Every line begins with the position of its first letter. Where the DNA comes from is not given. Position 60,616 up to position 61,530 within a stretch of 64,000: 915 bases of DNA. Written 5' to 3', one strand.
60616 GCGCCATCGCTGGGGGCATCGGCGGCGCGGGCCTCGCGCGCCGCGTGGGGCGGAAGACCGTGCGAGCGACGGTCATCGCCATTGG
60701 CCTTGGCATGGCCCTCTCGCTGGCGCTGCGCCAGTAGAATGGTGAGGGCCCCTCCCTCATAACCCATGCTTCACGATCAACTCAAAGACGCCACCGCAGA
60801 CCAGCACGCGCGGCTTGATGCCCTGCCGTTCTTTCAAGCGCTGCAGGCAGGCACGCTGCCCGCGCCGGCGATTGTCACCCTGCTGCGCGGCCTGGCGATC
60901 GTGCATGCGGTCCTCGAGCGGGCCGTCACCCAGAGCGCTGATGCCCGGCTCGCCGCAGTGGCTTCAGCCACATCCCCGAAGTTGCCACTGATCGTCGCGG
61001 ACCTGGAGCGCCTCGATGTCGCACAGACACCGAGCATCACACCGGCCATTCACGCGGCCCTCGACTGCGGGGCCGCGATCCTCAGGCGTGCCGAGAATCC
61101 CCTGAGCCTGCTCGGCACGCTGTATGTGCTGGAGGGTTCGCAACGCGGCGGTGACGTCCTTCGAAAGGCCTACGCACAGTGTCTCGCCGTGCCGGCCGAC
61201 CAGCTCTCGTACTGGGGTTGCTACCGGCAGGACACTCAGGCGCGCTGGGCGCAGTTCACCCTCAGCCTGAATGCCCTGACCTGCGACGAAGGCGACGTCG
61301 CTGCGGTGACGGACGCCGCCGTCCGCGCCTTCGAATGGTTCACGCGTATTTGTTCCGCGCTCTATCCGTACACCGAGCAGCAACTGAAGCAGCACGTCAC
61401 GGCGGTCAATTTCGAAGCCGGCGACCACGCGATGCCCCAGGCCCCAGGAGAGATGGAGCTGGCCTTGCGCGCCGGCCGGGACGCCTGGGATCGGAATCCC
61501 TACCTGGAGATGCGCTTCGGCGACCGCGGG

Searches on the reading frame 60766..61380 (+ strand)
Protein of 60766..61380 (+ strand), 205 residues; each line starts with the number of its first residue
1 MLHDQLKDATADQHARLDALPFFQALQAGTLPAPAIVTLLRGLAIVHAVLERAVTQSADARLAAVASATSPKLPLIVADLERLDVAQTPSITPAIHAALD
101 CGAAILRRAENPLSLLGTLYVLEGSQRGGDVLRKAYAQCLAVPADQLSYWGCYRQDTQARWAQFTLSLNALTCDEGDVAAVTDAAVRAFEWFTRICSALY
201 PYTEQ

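Call 76: search_solved_structures(query=window:60766-61380:+, max_evalue=0.01, show_alignments=2)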
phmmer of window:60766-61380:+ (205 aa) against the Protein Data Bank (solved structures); distinct sequences matched with E-value up to 0.01: 0.
